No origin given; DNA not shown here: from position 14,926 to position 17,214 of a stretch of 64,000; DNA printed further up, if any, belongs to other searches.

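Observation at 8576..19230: Cluster of four paralogous TPR proteins built on a SpoIIE/RsbU-type PP2C phosphatase domain, two with a periplasmic TPR sensor between TM helices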

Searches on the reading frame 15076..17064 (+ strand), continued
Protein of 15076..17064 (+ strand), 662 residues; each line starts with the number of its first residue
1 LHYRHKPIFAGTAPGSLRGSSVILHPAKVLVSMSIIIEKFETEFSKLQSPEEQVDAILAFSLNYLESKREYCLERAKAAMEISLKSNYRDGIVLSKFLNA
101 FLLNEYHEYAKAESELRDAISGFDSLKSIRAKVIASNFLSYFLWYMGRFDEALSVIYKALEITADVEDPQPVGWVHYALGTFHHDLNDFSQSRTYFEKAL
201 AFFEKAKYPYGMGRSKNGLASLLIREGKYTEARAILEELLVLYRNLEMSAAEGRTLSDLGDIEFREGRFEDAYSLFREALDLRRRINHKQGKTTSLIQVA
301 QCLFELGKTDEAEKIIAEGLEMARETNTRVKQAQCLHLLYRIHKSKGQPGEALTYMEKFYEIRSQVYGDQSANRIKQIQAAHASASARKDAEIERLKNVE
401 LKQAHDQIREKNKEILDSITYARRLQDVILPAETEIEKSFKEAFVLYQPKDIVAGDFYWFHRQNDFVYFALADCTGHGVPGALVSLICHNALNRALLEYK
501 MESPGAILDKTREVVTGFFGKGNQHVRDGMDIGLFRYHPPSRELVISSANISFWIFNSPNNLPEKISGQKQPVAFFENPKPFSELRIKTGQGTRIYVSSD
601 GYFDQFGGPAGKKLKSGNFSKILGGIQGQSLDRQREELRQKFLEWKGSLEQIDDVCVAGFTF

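Call 35: find_homologous_proteins(query=window:15172-17064:+, max_evalue=0.00001)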
Query window:15172-17064:+ (630 aa): 7989 proteins with E <= 0.00001 among 8000 candidates; the best 120 are listed.
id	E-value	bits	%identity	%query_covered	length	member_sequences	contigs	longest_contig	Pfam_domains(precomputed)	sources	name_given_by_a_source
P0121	0.0e+0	1416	100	100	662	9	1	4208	PF25062.2,PF13176.13,PF24885.2,PF13428.13,PF13374.13,PF07721.21,PF14559.13,PF25068.3,PF17874.8,PF00515.35,PF13424.13,PF28559.1,PF13432.13,PF13181.13,PF07228.18,PF07719.24,PF13174.13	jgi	jgi:serine phosphatase RsbU (regulator of sigma subunit)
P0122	9.4e-144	498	40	100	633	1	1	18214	PF00515.35,PF13424.13,PF13176.13,PF13432.13,PF13428.13,PF13181.13,PF07228.18,PF07719.24,PF13374.13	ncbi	ncbi:MAG: tetratricopeptide repeat protein [Flavobacteriales bacterium]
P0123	5.5e-131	456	38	100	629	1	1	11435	PF17874.8,PF00515.35,PF13424.13,PF13176.13,PF13181.13,PF07228.18,PF07719.24,PF13374.13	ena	-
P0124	3.5e-129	450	39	98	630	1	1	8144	PF13176.13,PF13428.13,PF13374.13,PF14559.13,PF17874.8,PF00515.35,PF13424.13,PF28559.1,PF13432.13,PF13181.13,PF07228.18,PF07719.24,PF13174.13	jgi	jgi:serine phosphatase RsbU (regulator of sigma subunit)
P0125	2.5e-127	444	37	100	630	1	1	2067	PF13431.13,PF13176.13,PF24885.2,PF13428.13,PF13374.13,PF14559.13,PF17874.8,PF00515.35,PF13424.13,PF13432.13,PF13181.13,PF07228.18,PF07719.24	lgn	-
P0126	1.9e-126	441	42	83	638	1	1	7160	PF17874.8,PF00515.35,PF13424.13,PF13432.13,PF13428.13,PF13181.13,PF07228.18,PF07719.24,PF13374.13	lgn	-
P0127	4.3e-126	440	37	100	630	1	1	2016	PF13431.13,PF13176.13,PF24885.2,PF13428.13,PF13374.13,PF14559.13,PF17874.8,PF00515.35,PF13424.13,PF13432.13,PF13181.13,PF07228.18,PF07719.24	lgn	-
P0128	8.8e-126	439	43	79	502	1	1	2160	PF00515.35,PF13424.13,PF13176.13,PF13432.13,PF13428.13,PF13181.13,PF07228.18,PF07719.24,PF13374.13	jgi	jgi:serine phosphatase RsbU (regulator of sigma subunit)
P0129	1.9e-125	438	36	100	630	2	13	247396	PF13176.13,PF24885.2,PF13428.13,PF13374.13,PF14559.13,PF17874.8,PF00515.35,PF13424.13,PF13432.13,PF13181.13,PF07228.18,PF07719.24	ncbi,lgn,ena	-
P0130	2.4e-125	437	34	100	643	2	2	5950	PF00515.35,PF13424.13,PF13176.13,PF13181.13,PF07228.18,PF07719.24,PF13374.13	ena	-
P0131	7.8e-120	419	36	100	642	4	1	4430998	PF17874.8,PF00515.35,PF13424.13,PF24885.2,PF13181.13,PF07228.18,PF07719.24,PF13374.13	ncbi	-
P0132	1.9e-119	418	34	99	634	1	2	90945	PF00515.35,PF13424.13,PF07228.18,PF07719.24,PF13374.13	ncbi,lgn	-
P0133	8.5e-119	416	36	99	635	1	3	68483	PF17874.8,PF00515.35,PF13424.13,PF13181.13,PF07228.18,PF07719.24,PF13374.13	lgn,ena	-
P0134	3.1e-118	414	37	99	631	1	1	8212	PF17874.8,PF00515.35,PF13424.13,PF28559.1,PF13176.13,PF13432.13,PF13181.13,PF07228.18,PF07719.24,PF13374.13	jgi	jgi:serine phosphatase RsbU (regulator of sigma subunit)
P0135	2.1e-117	411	35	100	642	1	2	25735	PF17874.8,PF00515.35,PF13424.13,PF13181.13,PF07228.18,PF07719.24,PF13374.13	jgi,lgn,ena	jgi:serine phosphatase RsbU (regulator of sigma subunit)/Tfp pilus assembly protein PilF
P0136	8.5e-117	409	36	98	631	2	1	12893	PF25058.2,PF13176.13,PF24885.2,PF13428.13,PF13374.13,PF14559.13,PF17874.8,PF00515.35,PF13424.13,PF28559.1,PF21033.5,PF14938.13,PF13181.13,PF07228.18,PF07719.24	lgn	-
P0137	1.7e-116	408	36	100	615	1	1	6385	PF14559.13,PF13414.13,PF17874.8,PF00515.35,PF13424.13,PF13176.13,PF13432.13,PF13181.13,PF07228.18,PF07719.24,PF13374.13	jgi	jgi:serine phosphatase RsbU (regulator of sigma subunit)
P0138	2.4e-116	408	35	99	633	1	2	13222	PF23300.4,PF13176.13,PF13428.13,PF13374.13,PF14559.13,PF25068.3,PF17874.8,PF00515.35,PF12895.14,PF13424.13,PF21033.5,PF13432.13,PF13181.13,PF07228.18,PF07719.24,PF13174.13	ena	-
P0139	1.4e-115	405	34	99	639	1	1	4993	PF00515.35,PF13424.13,PF13428.13,PF07228.18,PF07719.24,PF13374.13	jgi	jgi:serine phosphatase RsbU (regulator of sigma subunit)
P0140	3.1e-115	404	35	99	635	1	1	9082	PF00515.35,PF13424.13,PF07228.18,PF07719.24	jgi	jgi:serine phosphatase RsbU (regulator of sigma subunit)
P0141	1.9e-114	401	35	99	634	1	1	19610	PF00515.35,PF13424.13,PF07228.18,PF07719.24,PF13374.13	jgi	jgi:serine phosphatase RsbU (regulator of sigma subunit)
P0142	5.2e-114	400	35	98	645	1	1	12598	PF10602.16,PF13176.13,PF24885.2,PF13428.13,PF13374.13,PF17874.8,PF00515.35,PF13424.13,PF28559.1,PF13181.13,PF07228.18,PF07719.24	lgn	-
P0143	2.3e-113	398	39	85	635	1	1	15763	PF00515.35,PF13424.13,PF13176.13,PF13428.13,PF13181.13,PF07228.18,PF07719.24,PF13374.13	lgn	-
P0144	3.2e-113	397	35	98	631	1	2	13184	PF17874.8,PF00515.35,PF13424.13,PF28559.1,PF13176.13,PF24885.2,PF13428.13,PF13181.13,PF07228.18,PF07719.24,PF13374.13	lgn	-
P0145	3.4e-113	397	35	98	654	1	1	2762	PF17874.8,PF00515.35,PF13424.13,PF13176.13,PF21033.5,PF13432.13,PF13428.13,PF13181.13,PF07228.18,PF07719.24,PF13374.13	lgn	-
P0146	4.0e-113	397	34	98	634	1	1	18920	PF17874.8,PF00515.35,PF13424.13,PF21033.5,PF13181.13,PF07228.18,PF07719.24,PF13374.13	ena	-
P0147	5.2e-112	393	35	97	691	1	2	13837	PF10602.16,PF13176.13,PF13428.13,PF13374.13,PF17874.8,PF00515.35,PF13424.13,PF13432.13,PF13181.13,PF07228.18,PF07719.24,PF13174.13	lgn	-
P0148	6.8e-112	393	34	98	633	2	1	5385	PF17874.8,PF00515.35,PF13424.13,PF13428.13,PF13181.13,PF07228.18,PF07719.24,PF13374.13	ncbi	-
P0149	3.1e-111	391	34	98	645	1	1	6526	PF10602.16,PF12862.14,PF17874.8,PF00515.35,PF13424.13,PF24885.2,PF13428.13,PF13181.13,PF07228.18,PF07719.24,PF13374.13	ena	-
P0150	6.4e-111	390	33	100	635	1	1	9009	PF14559.13,PF17874.8,PF00515.35,PF13424.13,PF13176.13,PF13432.13,PF13428.13,PF13181.13,PF07228.18,PF07719.24,PF13374.13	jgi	jgi:serine phosphatase RsbU (regulator of sigma subunit)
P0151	1.4e-110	389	35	100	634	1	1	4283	PF00515.35,PF13424.13,PF13176.13,PF13181.13,PF07228.18,PF07719.24,PF13374.13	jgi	-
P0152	4.6e-110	387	33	99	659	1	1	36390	PF17874.8,PF00515.35,PF13424.13,PF13181.13,PF07228.18,PF07719.24,PF13374.13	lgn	-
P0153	4.6e-109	384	37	83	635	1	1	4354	PF17874.8,PF00515.35,PF13424.13,PF28559.1,PF13181.13,PF07228.18,PF07719.24,PF13374.13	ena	-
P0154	5.1e-109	383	34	99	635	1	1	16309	PF17874.8,PF00515.35,PF13424.13,PF13432.13,PF13428.13,PF13181.13,PF07228.18,PF07719.24,PF13374.13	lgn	-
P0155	7.0e-109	383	34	98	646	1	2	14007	PF17874.8,PF00515.35,PF13424.13,PF13176.13,PF13432.13,PF13428.13,PF13181.13,PF07228.18,PF07719.24,PF13374.13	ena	-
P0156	8.1e-109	383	35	84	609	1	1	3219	PF17874.8,PF00515.35,PF13424.13,PF13181.13,PF07228.18,PF07719.24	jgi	jgi:serine phosphatase RsbU (regulator of sigma subunit)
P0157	6.4e-108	380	34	98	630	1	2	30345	PF12862.14,PF13176.13,PF24885.2,PF13428.13,PF13374.13,PF17874.8,PF00515.35,PF13424.13,PF21033.5,PF13432.13,PF13181.13,PF07228.18,PF07719.24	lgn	-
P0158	5.1e-106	374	34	98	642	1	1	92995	PF00515.35,PF13424.13,PF13181.13,PF07228.18,PF07719.24,PF13374.13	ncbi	ncbi:MAG: tetratricopeptide repeat protein [Bacteroidia bacterium]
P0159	1.4e-105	372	34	99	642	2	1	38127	PF17874.8,PF00515.35,PF13424.13,PF13181.13,PF07228.18,PF07719.24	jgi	jgi:serine phosphatase RsbU (regulator of sigma subunit)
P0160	1.5e-105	372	33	99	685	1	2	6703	PF14559.13,PF17874.8,PF00515.35,PF13424.13,PF13176.13,PF24885.2,PF13181.13,PF07228.18,PF07719.24,PF13374.13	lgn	-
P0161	4.4e-105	370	33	100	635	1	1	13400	PF14559.13,PF17874.8,PF00515.35,PF13424.13,PF13176.13,PF13432.13,PF13428.13,PF13181.13,PF07228.18,PF07719.24,PF13374.13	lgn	-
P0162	3.1e-104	368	34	99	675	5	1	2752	PF17874.8,PF00515.35,PF13424.13,PF13176.13,PF24885.2,PF13432.13,PF13181.13,PF07228.18,PF07719.24,PF13374.13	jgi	-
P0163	5.6e-104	367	32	100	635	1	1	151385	PF00515.35,PF13424.13,PF13176.13,PF13432.13,PF13428.13,PF13181.13,PF07228.18,PF07719.24,PF13374.13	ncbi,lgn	ncbi:MAG: tetratricopeptide repeat protein [Bacteroidota bacterium]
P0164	2.5e-103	365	34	97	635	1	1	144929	PF07721.21,PF17874.8,PF00515.35,PF13424.13,PF13176.13,PF13432.13,PF13428.13,PF13181.13,PF07228.18,PF07719.24,PF13374.13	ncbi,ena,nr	ncbi:MAG: Serine/threonine protein kinase [Bacteroidetes bacterium]|nr:MAG: Serine/threonine protein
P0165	3.0e-103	364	34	99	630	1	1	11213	PF17874.8,PF00515.35,PF13424.13,PF13176.13,PF13181.13,PF07228.18,PF07719.24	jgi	jgi:serine phosphatase RsbU (regulator of sigma subunit)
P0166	7.8e-103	363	40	78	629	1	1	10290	PF00515.35,PF13424.13,PF13176.13,PF21033.5,PF14938.13,PF13181.13,PF07228.18,PF07719.24,PF13374.13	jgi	jgi:serine phosphatase RsbU (regulator of sigma subunit)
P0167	1.2e-102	362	35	84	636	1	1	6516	PF00515.35,PF13424.13,PF13181.13,PF07228.18,PF07719.24,PF13374.13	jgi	jgi:serine phosphatase RsbU (regulator of sigma subunit)/tetratricopeptide (TPR) repeat protein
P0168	2.1e-102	362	34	100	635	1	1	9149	PF26725.1,PF17874.8,PF00515.35,PF13424.13,PF13176.13,PF13428.13,PF13181.13,PF07228.18,PF07719.24,PF13374.13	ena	-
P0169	4.8e-102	360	33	95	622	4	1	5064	PF13428.13,PF13374.13,PF14559.13,PF17874.8,PF00515.35,PF13424.13,PF28559.1,PF13432.13,PF13181.13,PF07228.18,PF07719.24,PF13174.13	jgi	jgi:serine phosphatase RsbU (regulator of sigma subunit)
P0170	4.4e-101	357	33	100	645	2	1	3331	PF13431.13,PF13176.13,PF13428.13,PF13374.13,PF14559.13,PF26725.1,PF17874.8,PF00515.35,PF13424.13,PF13432.13,PF13181.13,PF07228.18,PF07719.24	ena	-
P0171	6.5e-100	353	31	99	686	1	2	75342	PF00515.35,PF13424.13,PF13181.13,PF07228.18,PF07719.24,PF13374.13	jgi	jgi:serine phosphatase RsbU (regulator of sigma subunit)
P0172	1.5e-99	352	33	93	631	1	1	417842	PF00515.35,PF13424.13,PF13176.13,PF24885.2,PF13432.13,PF13428.13,PF13181.13,PF07228.18,PF07719.24,PF13174.13,PF13374.13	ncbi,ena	-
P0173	4.4e-99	351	35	97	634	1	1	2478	PF17874.8,PF13424.13,PF13181.13,PF07228.18,PF07719.24,PF13374.13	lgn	-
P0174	1.5e-98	349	33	99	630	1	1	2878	PF17874.8,PF00515.35,PF13424.13,PF13181.13,PF07228.18,PF07719.24,PF13374.13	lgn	-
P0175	1.5e-98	349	32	97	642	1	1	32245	PF14559.13,PF25068.3,PF17874.8,PF00515.35,PF13424.13,PF13181.13,PF07228.18,PF07719.24,PF13174.13,PF13374.13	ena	-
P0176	2.1e-98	348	35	92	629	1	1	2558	PF12862.14,PF17874.8,PF00515.35,PF13424.13,PF13176.13,PF21033.5,PF14938.13,PF13181.13,PF07228.18,PF07719.24,PF13374.13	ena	-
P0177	4.3e-98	347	33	95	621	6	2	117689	PF13176.13,PF13428.13,PF13374.13,PF14559.13,PF17874.8,PF00515.35,PF13424.13,PF28559.1,PF13432.13,PF13181.13,PF07228.18,PF07719.24,PF13174.13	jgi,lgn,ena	jgi:serine phosphatase RsbU (regulator of sigma subunit)/TolA-binding protein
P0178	4.4e-98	347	31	82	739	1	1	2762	PF10602.16,PF13431.13,PF13176.13,PF24885.2,PF13428.13,PF13374.13,PF17874.8,PF00515.35,PF13424.13,PF13432.13,PF13181.13,PF07228.18,PF07719.24,PF13174.13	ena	-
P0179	5.6e-98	347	33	100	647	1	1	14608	PF17874.8,PF00515.35,PF13424.13,PF13176.13,PF13181.13,PF07228.18,PF07719.24,PF13374.13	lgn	-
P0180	1.0e-97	346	32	97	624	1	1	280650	PF10602.16,PF17874.8,PF00515.35,PF13424.13,PF13181.13,PF07228.18,PF07719.24,PF13374.13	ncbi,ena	-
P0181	2.0e-97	345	36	91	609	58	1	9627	PF17874.8,PF00515.35,PF13424.13,PF13428.13,PF13181.13,PF07228.18,PF07719.24,PF13374.13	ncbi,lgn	-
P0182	3.4e-97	344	36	92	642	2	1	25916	PF00515.35,PF13424.13,PF13176.13,PF21033.5,PF14938.13,PF13181.13,PF07228.18,PF07719.24,PF13374.13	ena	-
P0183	4.2e-97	344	33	85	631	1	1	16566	PF00515.35,PF17139.10,PF13424.13,PF13176.13,PF13428.13,PF13181.13,PF07228.18,PF07719.24,PF13374.13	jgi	jgi:serine phosphatase RsbU (regulator of sigma subunit)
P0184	6.3e-97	344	33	99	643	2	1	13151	PF17874.8,PF00515.35,PF13424.13,PF07228.18,PF07719.24,PF13374.13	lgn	-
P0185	9.5e-97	343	37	82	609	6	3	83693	PF17874.8,PF13424.13,PF13428.13,PF13181.13,PF07228.18,PF07719.24,PF13374.13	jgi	jgi:serine phosphatase RsbU (regulator of sigma subunit)/Tfp pilus assembly protein PilF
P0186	1.4e-96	342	34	99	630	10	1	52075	PF17874.8,PF00515.35,PF13424.13,PF13181.13,PF07228.18,PF07719.24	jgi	jgi:serine phosphatase RsbU (regulator of sigma subunit)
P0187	1.4e-96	342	33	99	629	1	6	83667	PF00515.35,PF13424.13,PF13176.13,PF14938.13,PF13181.13,PF07228.18,PF07719.24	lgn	-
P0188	1.4e-96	342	37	83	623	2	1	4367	PF17874.8,PF00515.35,PF13424.13,PF13428.13,PF13181.13,PF07228.18,PF07719.24,PF13374.13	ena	-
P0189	1.6e-96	342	33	99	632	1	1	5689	PF17874.8,PF00515.35,PF13424.13,PF13176.13,PF13181.13,PF07228.18,PF07719.24,PF13374.13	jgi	-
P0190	1.7e-96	342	36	85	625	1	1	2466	PF17874.8,PF00515.35,PF13424.13,PF24885.2,PF13428.13,PF13181.13,PF07228.18,PF07719.24,PF13374.13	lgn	-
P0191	3.5e-96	341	30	97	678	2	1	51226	PF17874.8,PF00515.35,PF13424.13,PF13176.13,PF24885.2,PF13428.13,PF13181.13,PF07228.18,PF07719.24,PF13374.13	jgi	jgi:serine phosphatase RsbU (regulator of sigma subunit)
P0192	4.0e-96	341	35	85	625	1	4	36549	PF17874.8,PF00515.35,PF13424.13,PF13428.13,PF13181.13,PF07228.18,PF07719.24,PF13374.13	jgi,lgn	-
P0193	4.7e-96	341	32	99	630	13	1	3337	PF10602.16,PF17874.8,PF00515.35,PF13424.13,PF13176.13,PF13428.13,PF13181.13,PF07228.18,PF07719.24,PF13174.13,PF13374.13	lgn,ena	-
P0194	1.6e-95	339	30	97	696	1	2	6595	PF17874.8,PF00515.35,PF13424.13,PF13176.13,PF13181.13,PF07228.18,PF07719.24,PF13374.13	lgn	-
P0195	2.1e-95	339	31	99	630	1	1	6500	PF17874.8,PF00515.35,PF13424.13,PF13181.13,PF07228.18,PF07719.24,PF13174.13,PF13374.13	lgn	-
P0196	3.7e-95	338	31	81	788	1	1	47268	PF10602.16,PF13431.13,PF13414.13,PF13176.13,PF24885.2,PF13428.13,PF13374.13,PF14559.13,PF10516.16,PF17874.8,PF00515.35,PF13424.13,PF28559.1,PF14938.13,PF13432.13,PF13181.13,PF07228.18,PF07719.24,PF13174.13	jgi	jgi:tetratricopeptide (TPR) repeat protein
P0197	4.0e-95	338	33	99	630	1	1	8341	PF10602.16,PF17874.8,PF00515.35,PF13424.13,PF13432.13,PF13181.13,PF07228.18,PF07719.24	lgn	-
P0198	7.5e-95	337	36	82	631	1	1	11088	PF10602.16,PF12862.14,PF13176.13,PF13428.13,PF13374.13,PF17874.8,PF00515.35,PF13424.13,PF13181.13,PF07228.18,PF07719.24,PF13174.13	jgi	jgi:serine phosphatase RsbU (regulator of sigma subunit)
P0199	1.1e-94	336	45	55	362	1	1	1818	PF07228.18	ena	-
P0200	1.5e-94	336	33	99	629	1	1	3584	PF00515.35,PF13424.13,PF13176.13,PF13181.13,PF07228.18,PF07719.24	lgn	-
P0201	3.2e-94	335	33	99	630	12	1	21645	PF17874.8,PF00515.35,PF13424.13,PF13181.13,PF07228.18,PF07719.24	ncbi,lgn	ncbi:MAG: SpoIIE family protein phosphatase [Bacteroidota bacterium]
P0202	3.2e-94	335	33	76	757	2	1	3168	PF13176.13,PF24885.2,PF13428.13,PF13374.13,PF17874.8,PF00515.35,PF13424.13,PF14938.13,PF13432.13,PF13181.13,PF07228.18,PF07719.24,PF13174.13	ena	-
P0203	3.2e-94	335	32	99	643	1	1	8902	PF00515.35,PF13424.13,PF13181.13,PF07228.18,PF07719.24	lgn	-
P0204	4.5e-94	334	31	99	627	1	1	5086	PF12862.14,PF13176.13,PF13428.13,PF13374.13,PF17874.8,PF00515.35,PF13424.13,PF28559.1,PF13432.13,PF13181.13,PF07228.18,PF07719.24,PF13174.13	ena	-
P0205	5.5e-94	334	32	81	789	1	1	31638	PF13431.13,PF10579.15,PF13176.13,PF24885.2,PF13428.13,PF13374.13,PF17874.8,PF00515.35,PF13424.13,PF28559.1,PF14938.13,PF13432.13,PF13181.13,PF07228.18,PF07719.24,PF13174.13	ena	-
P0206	1.1e-93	333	33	82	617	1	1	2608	PF17874.8,PF00515.35,PF13424.13,PF13176.13,PF13181.13,PF07228.18,PF07719.24,PF13374.13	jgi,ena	jgi:serine phosphatase RsbU (regulator of sigma subunit)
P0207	1.5e-93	332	32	82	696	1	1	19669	PF00515.35,PF13424.13,PF13176.13,PF13181.13,PF07228.18,PF07719.24,PF13374.13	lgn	-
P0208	1.6e-93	332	31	83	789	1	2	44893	PF10602.16,PF13431.13,PF13414.13,PF04781.18,PF10579.15,PF13176.13,PF24885.2,PF13428.13,PF13374.13,PF14559.13,PF10516.16,PF17874.8,PF00515.35,PF12895.14,PF13424.13,PF14938.13,PF13432.13,PF22883.2,PF13181.13,PF07228.18,PF07719.24,PF13174.13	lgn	-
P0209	2.1e-93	332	33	83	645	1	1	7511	PF14559.13,PF17874.8,PF00515.35,PF13424.13,PF28559.1,PF13176.13,PF13181.13,PF07228.18,PF07719.24,PF13374.13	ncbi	-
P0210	3.2e-93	331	28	91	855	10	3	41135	PF10602.16,PF13431.13,PF13414.13,PF23938.2,PF01535.27,PF13176.13,PF24885.2,PF13428.13,PF13374.13,PF17874.8,PF00515.35,PF13424.13,PF13432.13,PF13181.13,PF07228.18,PF07719.24,PF13174.13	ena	-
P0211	3.3e-93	331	31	89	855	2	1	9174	PF10602.16,PF13431.13,PF13414.13,PF23938.2,PF10579.15,PF01535.27,PF13176.13,PF24885.2,PF13428.13,PF13374.13,PF17874.8,PF00515.35,PF13424.13,PF28559.1,PF13432.13,PF13181.13,PF07228.18,PF07719.24,PF13174.13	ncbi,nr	ncbi:MAG: tetratricopeptide repeat protein [Flavobacteriales bacterium]|nr:tetratricopeptide repeat 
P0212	4.0e-93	331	33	81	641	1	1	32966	PF14559.13,PF17874.8,PF00515.35,PF13424.13,PF13176.13,PF14938.13,PF13428.13,PF13181.13,PF07228.18,PF07719.24,PF13374.13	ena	-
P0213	6.4e-93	330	32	82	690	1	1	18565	PF17874.8,PF00515.35,PF13424.13,PF13176.13,PF13428.13,PF13181.13,PF07228.18,PF07719.24,PF13374.13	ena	-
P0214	8.6e-93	330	30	99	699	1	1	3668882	PF10602.16,PF13176.13,PF13428.13,PF13374.13,PF17874.8,PF00515.35,PF13424.13,PF14938.13,PF13181.13,PF07228.18,PF07719.24,PF13174.13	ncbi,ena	-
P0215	9.1e-93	330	33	77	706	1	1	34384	PF10602.16,PF13414.13,PF13176.13,PF24885.2,PF13428.13,PF13374.13,PF17874.8,PF00515.35,PF13424.13,PF28559.1,PF14938.13,PF13432.13,PF13181.13,PF07228.18,PF07719.24,PF13174.13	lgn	-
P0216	9.4e-93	330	35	82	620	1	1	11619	PF10602.16,PF17874.8,PF00515.35,PF13424.13,PF13176.13,PF13432.13,PF13428.13,PF13181.13,PF07228.18,PF07719.24,PF13374.13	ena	-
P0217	1.3e-92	329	31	83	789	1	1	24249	PF10602.16,PF25063.1,PF13431.13,PF13414.13,PF04781.18,PF13176.13,PF24885.2,PF13428.13,PF13374.13,PF14559.13,PF17874.8,PF00515.35,PF04212.25,PF12895.14,PF13424.13,PF28559.1,PF14938.13,PF13432.13,PF13181.13,PF07228.18,PF07719.24,PF13174.13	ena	-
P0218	1.8e-92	329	31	81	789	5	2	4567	PF10602.16,PF13431.13,PF13176.13,PF24885.2,PF13428.13,PF13374.13,PF17874.8,PF00515.35,PF04212.25,PF13424.13,PF28559.1,PF14938.13,PF13432.13,PF13181.13,PF07228.18,PF07719.24,PF13174.13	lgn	-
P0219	1.8e-92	329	33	87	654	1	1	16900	PF17874.8,PF00515.35,PF13424.13,PF13176.13,PF13428.13,PF13181.13,PF07228.18,PF07719.24,PF13374.13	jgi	-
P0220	1.9e-92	329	33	88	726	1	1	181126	PF13431.13,PF13176.13,PF24885.2,PF13428.13,PF13374.13,PF17874.8,PF00515.35,PF13424.13,PF28559.1,PF14938.13,PF13432.13,PF13181.13,PF07228.18,PF07719.24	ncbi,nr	ncbi:MAG: tetratricopeptide repeat protein [Crocinitomicaceae bacterium]|nr:tetratricopeptide repeat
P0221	2.3e-92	328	33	99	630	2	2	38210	PF17874.8,PF00515.35,PF13424.13,PF13181.13,PF07228.18,PF07719.24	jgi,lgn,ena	jgi:serine phosphatase RsbU (regulator of sigma subunit)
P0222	2.9e-92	328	34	86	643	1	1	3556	PF17874.8,PF00515.35,PF13424.13,PF07228.18,PF07719.24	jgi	jgi:serine phosphatase RsbU (regulator of sigma subunit)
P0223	4.0e-92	328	32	81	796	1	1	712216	PF13176.13,PF24885.2,PF13374.13,PF14559.13,PF17874.8,PF00515.35,PF13424.13,PF28559.1,PF13181.13,PF07228.18,PF07719.24,PF13174.13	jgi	jgi:serine phosphatase RsbU (regulator of sigma subunit)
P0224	4.5e-92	327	31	91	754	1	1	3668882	PF10602.16,PF13431.13,PF12862.14,PF13414.13,PF13176.13,PF24885.2,PF13428.13,PF13374.13,PF14559.13,PF17874.8,PF00515.35,PF13424.13,PF28559.1,PF13432.13,PF13181.13,PF07228.18,PF07719.24,PF13174.13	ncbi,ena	-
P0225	6.1e-92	327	30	87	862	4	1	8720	PF10602.16,PF13431.13,PF13414.13,PF23938.2,PF13176.13,PF24885.2,PF13428.13,PF13374.13,PF10516.16,PF17874.8,PF00515.35,PF13424.13,PF13432.13,PF13181.13,PF07228.18,PF07719.24,PF13174.13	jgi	jgi:tetratricopeptide (TPR) repeat protein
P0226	7.7e-92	327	32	82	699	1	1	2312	PF17874.8,PF00515.35,PF13424.13,PF13176.13,PF24885.2,PF14938.13,PF13428.13,PF13181.13,PF07228.18,PF07719.24,PF13374.13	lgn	-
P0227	1.2e-91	326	30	90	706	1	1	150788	PF17874.8,PF00515.35,PF13424.13,PF13176.13,PF13428.13,PF13181.13,PF07228.18,PF07719.24,PF13374.13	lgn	-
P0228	1.2e-91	326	30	100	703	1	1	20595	PF13431.13,PF13176.13,PF13428.13,PF13374.13,PF17874.8,PF00515.35,PF13424.13,PF28559.1,PF13432.13,PF13181.13,PF07228.18,PF07719.24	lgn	-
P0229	1.4e-91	326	29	81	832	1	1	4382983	PF13176.13,PF24885.2,PF13428.13,PF13374.13,PF08631.17,PF17874.8,PF00515.35,PF13424.13,PF13432.13,PF13181.13,PF07228.18,PF07719.24,PF13174.13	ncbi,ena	-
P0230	1.8e-91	326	34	82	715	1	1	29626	PF10602.16,PF17874.8,PF00515.35,PF13424.13,PF13176.13,PF13181.13,PF07228.18,PF07719.24,PF13374.13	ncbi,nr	ncbi:MAG: tetratricopeptide repeat protein [Flavobacteriales bacterium]|nr:tetratricopeptide repeat 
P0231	1.9e-91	325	35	84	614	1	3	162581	PF14559.13,PF17874.8,PF00515.35,PF13424.13,PF13176.13,PF13181.13,PF07228.18,PF07719.24,PF13374.13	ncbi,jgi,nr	ncbi:MAG: SpoIIE family protein phosphatase [Flavobacteriales bacterium]|nr:SpoIIE family protein ph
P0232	1.9e-91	325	31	82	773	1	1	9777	PF10602.16,PF13431.13,PF13176.13,PF24885.2,PF13428.13,PF13374.13,PF17874.8,PF00515.35,PF13424.13,PF13181.13,PF07228.18,PF07719.24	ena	-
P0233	1.9e-91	325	33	85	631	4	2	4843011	PF12862.14,PF17139.10,PF13176.13,PF24885.2,PF13428.13,PF13374.13,PF17874.8,PF00515.35,PF13424.13,PF13181.13,PF07228.18,PF07719.24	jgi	jgi:serine phosphatase RsbU (regulator of sigma subunit)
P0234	2.2e-91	325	33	83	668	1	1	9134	PF00515.35,PF13424.13,PF13176.13,PF24885.2,PF13428.13,PF13181.13,PF07228.18,PF07719.24,PF13174.13,PF13374.13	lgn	-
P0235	2.3e-91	325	34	82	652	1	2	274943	PF13414.13,PF13176.13,PF24885.2,PF13374.13,PF10516.16,PF17874.8,PF00515.35,PF13424.13,PF13432.13,PF13181.13,PF07228.18,PF07719.24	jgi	jgi:serine phosphatase RsbU (regulator of sigma subunit)/Tfp pilus assembly protein PilF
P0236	2.8e-91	325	32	82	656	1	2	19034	PF17874.8,PF00515.35,PF13424.13,PF13176.13,PF24885.2,PF14938.13,PF13181.13,PF07228.18,PF07719.24,PF13374.13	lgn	-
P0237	2.9e-91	325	33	87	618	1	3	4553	PF14559.13,PF17874.8,PF00515.35,PF13424.13,PF13176.13,PF13432.13,PF13428.13,PF13181.13,PF07228.18,PF07719.24,PF13374.13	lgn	-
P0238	6.5e-91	324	39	77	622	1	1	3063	PF00515.35,PF13424.13,PF13176.13,PF13432.13,PF13428.13,PF13181.13,PF07228.18,PF07719.24,PF13174.13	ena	-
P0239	7.9e-91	323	31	86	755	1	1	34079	PF13414.13,PF23558.2,PF13176.13,PF13428.13,PF13374.13,PF17874.8,PF00515.35,PF13424.13,PF13432.13,PF13181.13,PF07228.18,PF07719.24,PF13174.13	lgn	-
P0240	8.8e-91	323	31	83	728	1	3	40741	PF17874.8,PF00515.35,PF13424.13,PF13176.13,PF24885.2,PF13432.13,PF13181.13,PF07228.18,PF07719.24,PF13374.13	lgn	-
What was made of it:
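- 15172..17064 (+): Gene C: 630-aa soluble TPR-PP2C phosphatase. The mechanical ORF starts at TTG 15076. There is no TM segment. The TPR array spans about nt 15373-16230. A helical linker joins it directly to a SiaA-like PP2C at nt 16474-17046. Conserved family of about 630 aa at 34-40% identity over the full length (call 35).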
